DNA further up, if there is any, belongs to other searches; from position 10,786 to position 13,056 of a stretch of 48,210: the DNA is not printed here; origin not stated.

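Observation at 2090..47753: A 24-bp near-palindrome, 12 copies, marking gene junctions around the whole genome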

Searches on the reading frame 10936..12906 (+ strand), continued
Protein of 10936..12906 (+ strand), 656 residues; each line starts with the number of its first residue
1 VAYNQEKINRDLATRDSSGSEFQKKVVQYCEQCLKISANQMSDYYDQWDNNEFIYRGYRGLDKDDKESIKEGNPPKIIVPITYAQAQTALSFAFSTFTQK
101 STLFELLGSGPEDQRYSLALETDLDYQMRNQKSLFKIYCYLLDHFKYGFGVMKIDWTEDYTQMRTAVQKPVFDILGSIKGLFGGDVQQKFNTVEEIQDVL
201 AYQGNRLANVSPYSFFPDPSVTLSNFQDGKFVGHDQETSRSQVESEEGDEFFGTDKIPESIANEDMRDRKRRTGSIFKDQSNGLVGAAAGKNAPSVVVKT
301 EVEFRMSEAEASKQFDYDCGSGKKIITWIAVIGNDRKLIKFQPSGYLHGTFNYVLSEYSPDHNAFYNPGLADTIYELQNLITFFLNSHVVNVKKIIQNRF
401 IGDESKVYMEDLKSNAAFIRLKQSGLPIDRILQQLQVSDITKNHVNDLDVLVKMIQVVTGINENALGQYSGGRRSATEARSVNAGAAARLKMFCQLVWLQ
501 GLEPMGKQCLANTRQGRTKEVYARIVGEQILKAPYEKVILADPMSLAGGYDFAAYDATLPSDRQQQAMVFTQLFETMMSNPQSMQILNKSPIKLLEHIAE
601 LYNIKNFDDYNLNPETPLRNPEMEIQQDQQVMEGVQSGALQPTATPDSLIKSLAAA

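Call 32: find_encoding_contigs(protein=P0032, flank=10000, max_places=1)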
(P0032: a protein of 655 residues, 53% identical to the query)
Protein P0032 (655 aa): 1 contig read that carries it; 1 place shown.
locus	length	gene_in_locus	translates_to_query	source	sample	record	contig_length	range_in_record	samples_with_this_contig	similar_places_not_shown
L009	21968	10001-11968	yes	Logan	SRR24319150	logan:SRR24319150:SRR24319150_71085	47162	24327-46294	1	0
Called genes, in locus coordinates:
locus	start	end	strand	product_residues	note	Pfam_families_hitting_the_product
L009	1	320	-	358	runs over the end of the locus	-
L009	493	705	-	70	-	-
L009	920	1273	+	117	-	-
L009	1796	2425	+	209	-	-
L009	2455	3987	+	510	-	-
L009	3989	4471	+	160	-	-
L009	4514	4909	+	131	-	-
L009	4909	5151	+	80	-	-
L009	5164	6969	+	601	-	PF13385:Laminin_G_3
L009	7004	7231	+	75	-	-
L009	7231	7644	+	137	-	-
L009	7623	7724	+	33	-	-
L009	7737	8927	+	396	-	-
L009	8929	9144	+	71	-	-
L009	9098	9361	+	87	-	-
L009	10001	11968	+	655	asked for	PF23899:SU10_portal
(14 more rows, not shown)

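Call 33: find_encoding_contigs(protein=P0062, flank=10000, max_places=1)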
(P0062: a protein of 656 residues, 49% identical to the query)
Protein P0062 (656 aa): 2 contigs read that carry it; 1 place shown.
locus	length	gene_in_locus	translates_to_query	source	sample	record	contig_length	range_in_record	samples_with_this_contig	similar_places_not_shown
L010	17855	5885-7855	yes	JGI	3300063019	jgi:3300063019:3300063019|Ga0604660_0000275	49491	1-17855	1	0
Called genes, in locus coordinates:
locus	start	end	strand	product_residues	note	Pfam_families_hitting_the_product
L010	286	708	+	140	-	-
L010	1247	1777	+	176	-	-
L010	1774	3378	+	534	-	-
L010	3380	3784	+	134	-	-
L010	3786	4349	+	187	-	-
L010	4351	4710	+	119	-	PF13895:Ig_2 (weak), PF07679:I-set (weak), PF13927:Ig_3 (weak)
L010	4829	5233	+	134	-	-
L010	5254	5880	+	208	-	PF01541:GIY-YIG (weak)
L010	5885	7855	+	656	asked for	PF23899:SU10_portal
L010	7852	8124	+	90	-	-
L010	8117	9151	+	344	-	-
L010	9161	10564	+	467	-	PF17236:SU10_MCP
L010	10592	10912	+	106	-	-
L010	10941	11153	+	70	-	-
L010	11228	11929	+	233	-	PF24175:SU10_adaptor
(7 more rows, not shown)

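Call 99: find_related_loci(query=A5, collection=genome_contigs, flank=10000)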
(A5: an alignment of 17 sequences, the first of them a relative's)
Query A5 (656 aa) in genome_contigs; peptide patterns used: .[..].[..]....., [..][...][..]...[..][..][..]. (x = any residue, [..] = any of these).
16 stretches matched a pattern; 4 encode a relative of the query (tblastn E <= 1e-3); 4 distinct loci.
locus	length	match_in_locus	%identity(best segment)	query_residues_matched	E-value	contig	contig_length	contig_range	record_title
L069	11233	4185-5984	34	6-623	5e-117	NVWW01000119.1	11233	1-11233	MAG: Flavobacteriales bacterium isolate NORP27 Contig_source1383C_9378, whole genome shotgun sequence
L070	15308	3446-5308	32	6-613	1e-105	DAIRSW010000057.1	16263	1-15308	MAG TPA_asm: Verrucomicrobiia bacterium isolate CTOTU7317 NODE_4351_length_16263_cov_3.913438, whole genome shotgun sequ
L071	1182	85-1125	35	181-528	7e-63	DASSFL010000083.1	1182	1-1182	MAG TPA_asm: Candidatus Udaeobacter sp. isolate SMAG_U1005 k141_163788, whole genome shotgun sequence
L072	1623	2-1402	26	167-643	5e-42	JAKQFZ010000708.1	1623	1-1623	MAG: Candidatus Omnitrophota bacterium isolate USDE_maxbin.238_sub k141_1697425, whole genome shotgun sequence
